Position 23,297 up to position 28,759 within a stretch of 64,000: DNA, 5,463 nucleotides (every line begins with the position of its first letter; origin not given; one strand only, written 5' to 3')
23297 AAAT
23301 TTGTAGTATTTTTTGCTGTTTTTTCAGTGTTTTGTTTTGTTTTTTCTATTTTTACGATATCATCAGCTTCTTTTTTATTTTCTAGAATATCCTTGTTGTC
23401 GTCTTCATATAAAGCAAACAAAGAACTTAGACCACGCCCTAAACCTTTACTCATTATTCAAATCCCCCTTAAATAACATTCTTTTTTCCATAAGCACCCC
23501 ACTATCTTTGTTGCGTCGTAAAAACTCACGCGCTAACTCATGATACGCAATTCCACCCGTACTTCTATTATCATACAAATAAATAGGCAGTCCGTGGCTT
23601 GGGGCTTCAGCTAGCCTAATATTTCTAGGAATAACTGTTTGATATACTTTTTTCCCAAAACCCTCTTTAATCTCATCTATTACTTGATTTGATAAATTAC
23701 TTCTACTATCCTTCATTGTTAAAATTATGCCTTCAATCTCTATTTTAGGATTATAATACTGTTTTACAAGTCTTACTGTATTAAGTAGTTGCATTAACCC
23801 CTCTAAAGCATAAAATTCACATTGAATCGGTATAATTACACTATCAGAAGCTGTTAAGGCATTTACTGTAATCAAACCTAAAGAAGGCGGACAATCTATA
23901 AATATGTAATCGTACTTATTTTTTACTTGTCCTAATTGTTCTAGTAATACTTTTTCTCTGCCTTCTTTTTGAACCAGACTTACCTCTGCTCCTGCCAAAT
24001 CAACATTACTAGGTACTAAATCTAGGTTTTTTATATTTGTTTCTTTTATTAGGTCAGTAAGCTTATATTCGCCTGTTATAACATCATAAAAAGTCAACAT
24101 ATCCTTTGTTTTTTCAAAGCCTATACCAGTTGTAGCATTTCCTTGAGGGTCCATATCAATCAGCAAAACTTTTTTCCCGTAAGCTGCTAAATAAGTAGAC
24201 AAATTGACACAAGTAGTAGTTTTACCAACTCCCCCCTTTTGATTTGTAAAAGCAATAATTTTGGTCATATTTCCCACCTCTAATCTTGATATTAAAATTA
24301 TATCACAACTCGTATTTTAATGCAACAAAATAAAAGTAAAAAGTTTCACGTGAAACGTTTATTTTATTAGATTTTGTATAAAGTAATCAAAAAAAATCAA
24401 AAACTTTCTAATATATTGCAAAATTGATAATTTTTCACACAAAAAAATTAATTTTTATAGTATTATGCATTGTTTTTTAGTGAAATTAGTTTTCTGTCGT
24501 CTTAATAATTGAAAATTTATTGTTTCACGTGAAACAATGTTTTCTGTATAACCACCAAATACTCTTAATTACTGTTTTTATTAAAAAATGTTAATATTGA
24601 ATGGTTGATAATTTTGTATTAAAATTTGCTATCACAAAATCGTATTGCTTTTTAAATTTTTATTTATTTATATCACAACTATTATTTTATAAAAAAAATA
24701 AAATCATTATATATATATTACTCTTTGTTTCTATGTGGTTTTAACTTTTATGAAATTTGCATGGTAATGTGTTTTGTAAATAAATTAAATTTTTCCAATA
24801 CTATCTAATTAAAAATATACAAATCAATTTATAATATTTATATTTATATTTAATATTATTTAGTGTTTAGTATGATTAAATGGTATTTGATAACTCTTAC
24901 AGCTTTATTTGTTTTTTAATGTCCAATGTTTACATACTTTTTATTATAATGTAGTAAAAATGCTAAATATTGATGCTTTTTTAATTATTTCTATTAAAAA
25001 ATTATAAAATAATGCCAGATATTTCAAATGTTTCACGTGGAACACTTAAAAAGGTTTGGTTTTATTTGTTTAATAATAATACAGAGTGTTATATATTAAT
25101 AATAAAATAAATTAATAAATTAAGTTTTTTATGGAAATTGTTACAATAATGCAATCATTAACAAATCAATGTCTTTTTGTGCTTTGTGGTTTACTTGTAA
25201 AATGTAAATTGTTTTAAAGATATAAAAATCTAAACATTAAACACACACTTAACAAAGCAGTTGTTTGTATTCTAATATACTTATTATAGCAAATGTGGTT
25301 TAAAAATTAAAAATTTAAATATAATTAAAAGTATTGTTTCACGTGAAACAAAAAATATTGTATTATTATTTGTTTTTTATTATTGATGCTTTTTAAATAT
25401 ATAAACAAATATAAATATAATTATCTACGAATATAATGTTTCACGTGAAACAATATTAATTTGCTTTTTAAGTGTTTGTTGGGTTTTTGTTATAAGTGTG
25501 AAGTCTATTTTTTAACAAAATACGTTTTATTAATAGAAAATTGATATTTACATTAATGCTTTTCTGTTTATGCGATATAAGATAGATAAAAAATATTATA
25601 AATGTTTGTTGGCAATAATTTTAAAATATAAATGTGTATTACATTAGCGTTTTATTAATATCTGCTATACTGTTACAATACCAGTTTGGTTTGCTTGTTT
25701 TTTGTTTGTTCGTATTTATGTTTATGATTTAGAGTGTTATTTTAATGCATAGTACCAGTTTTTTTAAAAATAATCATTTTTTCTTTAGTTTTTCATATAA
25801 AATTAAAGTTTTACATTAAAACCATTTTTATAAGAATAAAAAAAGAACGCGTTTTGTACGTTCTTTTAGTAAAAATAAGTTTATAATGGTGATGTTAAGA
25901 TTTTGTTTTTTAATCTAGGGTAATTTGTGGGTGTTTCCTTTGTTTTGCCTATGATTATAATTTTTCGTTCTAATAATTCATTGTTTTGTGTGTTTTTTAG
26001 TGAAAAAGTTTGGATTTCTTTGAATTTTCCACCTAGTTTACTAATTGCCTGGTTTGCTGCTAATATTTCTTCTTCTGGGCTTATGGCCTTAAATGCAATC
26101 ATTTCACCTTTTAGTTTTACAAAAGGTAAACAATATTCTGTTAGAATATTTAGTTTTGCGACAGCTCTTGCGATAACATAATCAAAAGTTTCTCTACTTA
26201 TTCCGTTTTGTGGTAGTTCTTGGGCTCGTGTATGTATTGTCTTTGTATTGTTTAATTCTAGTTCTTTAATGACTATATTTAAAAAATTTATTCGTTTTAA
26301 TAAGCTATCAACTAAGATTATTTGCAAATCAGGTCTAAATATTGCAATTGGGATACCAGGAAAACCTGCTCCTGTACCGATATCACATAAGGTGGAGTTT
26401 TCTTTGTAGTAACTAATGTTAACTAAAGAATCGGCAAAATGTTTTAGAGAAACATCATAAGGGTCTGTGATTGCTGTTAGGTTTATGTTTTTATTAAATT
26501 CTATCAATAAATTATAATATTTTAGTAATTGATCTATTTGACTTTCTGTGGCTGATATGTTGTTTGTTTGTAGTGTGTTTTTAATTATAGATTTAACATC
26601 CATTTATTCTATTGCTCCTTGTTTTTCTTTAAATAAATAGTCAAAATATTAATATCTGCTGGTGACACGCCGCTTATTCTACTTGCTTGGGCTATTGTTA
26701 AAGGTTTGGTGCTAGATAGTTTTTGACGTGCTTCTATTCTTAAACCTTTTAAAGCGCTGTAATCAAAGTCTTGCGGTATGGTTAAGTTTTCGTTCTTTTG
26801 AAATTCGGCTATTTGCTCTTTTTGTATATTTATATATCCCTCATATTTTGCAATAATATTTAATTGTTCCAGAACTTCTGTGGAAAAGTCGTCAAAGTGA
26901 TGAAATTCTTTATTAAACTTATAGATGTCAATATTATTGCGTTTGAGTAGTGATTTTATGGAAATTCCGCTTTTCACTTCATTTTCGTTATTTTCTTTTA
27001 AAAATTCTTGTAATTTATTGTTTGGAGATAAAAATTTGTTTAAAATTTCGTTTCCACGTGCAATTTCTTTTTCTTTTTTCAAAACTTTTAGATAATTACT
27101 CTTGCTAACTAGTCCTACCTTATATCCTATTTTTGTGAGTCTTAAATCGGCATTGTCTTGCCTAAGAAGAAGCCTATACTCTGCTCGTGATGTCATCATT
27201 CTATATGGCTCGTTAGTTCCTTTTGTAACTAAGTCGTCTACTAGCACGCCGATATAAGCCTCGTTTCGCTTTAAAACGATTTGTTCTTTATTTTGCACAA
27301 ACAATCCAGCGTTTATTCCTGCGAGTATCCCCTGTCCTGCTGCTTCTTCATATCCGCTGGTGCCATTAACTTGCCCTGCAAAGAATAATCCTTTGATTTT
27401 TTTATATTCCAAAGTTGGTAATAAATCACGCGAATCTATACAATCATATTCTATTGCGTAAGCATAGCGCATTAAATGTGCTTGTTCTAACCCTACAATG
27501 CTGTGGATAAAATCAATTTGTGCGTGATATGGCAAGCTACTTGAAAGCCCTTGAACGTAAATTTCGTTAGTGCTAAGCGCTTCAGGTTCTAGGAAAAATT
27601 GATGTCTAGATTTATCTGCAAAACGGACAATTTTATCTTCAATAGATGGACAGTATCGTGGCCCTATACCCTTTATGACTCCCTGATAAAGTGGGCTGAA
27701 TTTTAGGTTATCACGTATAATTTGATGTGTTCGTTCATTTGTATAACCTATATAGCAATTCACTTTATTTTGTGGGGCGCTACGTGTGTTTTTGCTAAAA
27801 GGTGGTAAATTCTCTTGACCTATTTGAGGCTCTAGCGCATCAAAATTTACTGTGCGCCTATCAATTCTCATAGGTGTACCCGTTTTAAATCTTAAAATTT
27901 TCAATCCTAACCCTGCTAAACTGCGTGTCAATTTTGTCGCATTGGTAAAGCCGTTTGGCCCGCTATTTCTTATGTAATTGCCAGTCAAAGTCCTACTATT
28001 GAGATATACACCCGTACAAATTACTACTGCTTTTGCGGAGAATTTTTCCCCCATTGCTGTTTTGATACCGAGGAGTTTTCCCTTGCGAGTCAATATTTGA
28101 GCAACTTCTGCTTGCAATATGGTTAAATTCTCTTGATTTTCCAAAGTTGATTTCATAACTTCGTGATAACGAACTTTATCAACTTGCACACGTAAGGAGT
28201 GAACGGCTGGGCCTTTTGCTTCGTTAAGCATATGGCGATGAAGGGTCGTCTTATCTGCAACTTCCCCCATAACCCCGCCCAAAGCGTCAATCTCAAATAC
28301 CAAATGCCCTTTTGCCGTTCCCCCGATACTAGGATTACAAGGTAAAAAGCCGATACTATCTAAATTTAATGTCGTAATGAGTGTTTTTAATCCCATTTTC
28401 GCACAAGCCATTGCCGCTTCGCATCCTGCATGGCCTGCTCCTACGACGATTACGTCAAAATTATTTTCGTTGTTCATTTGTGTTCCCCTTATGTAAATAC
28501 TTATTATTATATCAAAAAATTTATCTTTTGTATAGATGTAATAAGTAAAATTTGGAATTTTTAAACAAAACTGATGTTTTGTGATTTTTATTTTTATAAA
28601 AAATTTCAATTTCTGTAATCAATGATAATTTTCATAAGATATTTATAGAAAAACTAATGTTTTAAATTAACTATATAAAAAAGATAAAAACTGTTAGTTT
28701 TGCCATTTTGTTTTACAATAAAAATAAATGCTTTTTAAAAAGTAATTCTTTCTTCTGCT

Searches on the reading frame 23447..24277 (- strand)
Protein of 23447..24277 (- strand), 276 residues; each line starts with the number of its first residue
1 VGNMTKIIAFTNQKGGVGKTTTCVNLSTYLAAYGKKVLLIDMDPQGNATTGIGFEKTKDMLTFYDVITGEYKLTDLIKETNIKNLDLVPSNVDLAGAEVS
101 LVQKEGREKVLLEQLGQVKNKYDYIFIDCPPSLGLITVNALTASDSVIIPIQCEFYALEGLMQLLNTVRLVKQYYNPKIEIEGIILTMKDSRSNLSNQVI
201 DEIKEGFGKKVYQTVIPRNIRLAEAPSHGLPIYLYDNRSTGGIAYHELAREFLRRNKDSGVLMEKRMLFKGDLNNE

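Call 9: search_protein_families(library=pfam, proteins=[window:23447-24277:-])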
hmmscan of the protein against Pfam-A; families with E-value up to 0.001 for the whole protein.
window:23447-24277:- (276 aa): 10 families
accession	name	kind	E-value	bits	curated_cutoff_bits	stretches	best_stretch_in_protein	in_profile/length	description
PF13614.12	AAA_31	-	1.4e-72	243.8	27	1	5-181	1-177/177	AAA domain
PF01656.29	CbiA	-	9.1e-31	106.9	25.4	1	8-232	1-125/125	CobQ/CobB/MinD/ParA nucleotide binding domain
PF09140.17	MipZ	-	7.7e-13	48.8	20.7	2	7-45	2-40/262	ATPase MipZ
PF00142.24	Fer4_NifH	-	3.2e-12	46.9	25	1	13-256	7-248/271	4Fe-4S iron sulfur cluster binding proteins, NifH/frxC family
PF10609.15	ParA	-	1.5e-11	44.7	27.1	1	4-213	2-199/246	NUBPL iron-transfer P-loop NTPase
PF06564.18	CBP_BcsQ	-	2e-09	37.8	21.3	1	6-240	2-221/234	Cellulose biosynthesis protein BcsQ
PF02374.21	ArsA_ATPase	-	7.9e-07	29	24.3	1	6-47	2-42/305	Anion-transporting ATPase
PF00448.28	SRP54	-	2.7e-05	24.4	22.7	0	16-43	11-38/196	SRP54-type protein, GTPase domain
PF07015.17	VirC1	-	0.00028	20.7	24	0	6-43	2-39/231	VirC1 protein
PF03029.23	ATP_bind_1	-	0.00061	20.1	27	0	16-130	6-99/240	Conserved hypothetical ATP binding protein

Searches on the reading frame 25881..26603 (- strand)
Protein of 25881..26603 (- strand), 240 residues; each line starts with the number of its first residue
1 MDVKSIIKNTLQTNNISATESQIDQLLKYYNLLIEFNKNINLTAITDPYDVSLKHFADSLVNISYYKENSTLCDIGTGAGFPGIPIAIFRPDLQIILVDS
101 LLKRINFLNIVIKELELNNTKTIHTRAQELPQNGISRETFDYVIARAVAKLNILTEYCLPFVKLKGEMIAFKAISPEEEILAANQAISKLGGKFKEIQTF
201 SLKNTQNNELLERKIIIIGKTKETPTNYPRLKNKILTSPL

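Call 9: search_protein_families(library=pfam, proteins=[window:25881-26603:-])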
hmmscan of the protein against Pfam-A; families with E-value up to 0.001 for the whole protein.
window:25881-26603:- (240 aa): 2 families
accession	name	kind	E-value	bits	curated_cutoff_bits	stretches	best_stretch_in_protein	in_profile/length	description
PF02527.21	GidB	-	1.9e-53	181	27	1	22-203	1-179/184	rRNA small subunit methyltransferase G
PF13847.12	Methyltransf_31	-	8.4e-09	35.7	27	1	67-159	2-94/145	Methyltransferase domain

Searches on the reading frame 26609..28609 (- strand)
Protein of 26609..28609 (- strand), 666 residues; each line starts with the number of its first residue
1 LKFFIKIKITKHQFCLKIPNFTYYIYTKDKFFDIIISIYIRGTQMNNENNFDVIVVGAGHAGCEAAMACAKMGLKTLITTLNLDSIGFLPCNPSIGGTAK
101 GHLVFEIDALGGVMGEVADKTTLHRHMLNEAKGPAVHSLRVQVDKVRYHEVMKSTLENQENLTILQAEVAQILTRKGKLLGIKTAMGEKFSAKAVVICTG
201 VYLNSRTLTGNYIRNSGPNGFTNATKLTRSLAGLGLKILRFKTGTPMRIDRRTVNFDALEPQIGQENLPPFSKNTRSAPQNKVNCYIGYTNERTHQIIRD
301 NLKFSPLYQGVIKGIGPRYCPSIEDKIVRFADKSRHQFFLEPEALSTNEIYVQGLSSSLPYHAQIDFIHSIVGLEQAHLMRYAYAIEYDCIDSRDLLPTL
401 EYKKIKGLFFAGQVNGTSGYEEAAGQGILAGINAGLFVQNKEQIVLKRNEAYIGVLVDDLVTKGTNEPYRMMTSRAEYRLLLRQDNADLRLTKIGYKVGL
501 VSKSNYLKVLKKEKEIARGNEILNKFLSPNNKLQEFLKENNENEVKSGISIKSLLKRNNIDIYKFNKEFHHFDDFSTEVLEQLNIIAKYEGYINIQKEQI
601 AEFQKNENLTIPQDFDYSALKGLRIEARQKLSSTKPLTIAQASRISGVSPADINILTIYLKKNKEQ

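Call 9: search_protein_families(library=pfam, proteins=[window:26609-28609:-])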
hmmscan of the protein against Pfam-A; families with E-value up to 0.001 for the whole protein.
window:26609-28609:- (666 aa): 10 families
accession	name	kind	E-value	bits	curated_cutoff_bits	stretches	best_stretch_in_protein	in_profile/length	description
PF01134.28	GIDA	-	3.6e-155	517.3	22.1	1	52-442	1-391/391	Glucose inhibited division protein A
PF13932.14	SAM_GIDA_C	-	3.8e-26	91.1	27.1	1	602-656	2-56/57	tRNA modifying enzyme MnmG/GidA C-terminal helical bundle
PF21680.2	GIDA_C_1st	-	8.9e-16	58.9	24.7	1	505-597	3-96/96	tRNA modifying enzyme MnmG/GidA C-terminal helical domain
PF12831.13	FAD_oxidored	-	2.4e-09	37.4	27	1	52-200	1-145/416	FAD dependent oxidoreductase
PF07992.20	Pyr_redox_2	-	9.5e-08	32.2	26.1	1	51-211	1-119/291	Pyridine nucleotide-disulphide oxidoreductase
PF03486.20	HI0933_like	-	4.7e-05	23.4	50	0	52-78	2-28/244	HI0933-like protein Rossmann domain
PF01266.30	DAO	-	7e-05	23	27.9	0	147-204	150-207/353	FAD dependent oxidoreductase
PF00890.30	FAD_binding_2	-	0.00014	21.6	20.4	1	52-79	1-28/414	FAD binding domain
PF13738.12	Pyr_redox_3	-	0.0004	20.2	30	0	54-75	1-22/305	Pyridine nucleotide-disulphide oxidoreductase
PF00899.27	ThiF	-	0.00095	18.8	28.1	0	49-77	19-47/238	ThiF family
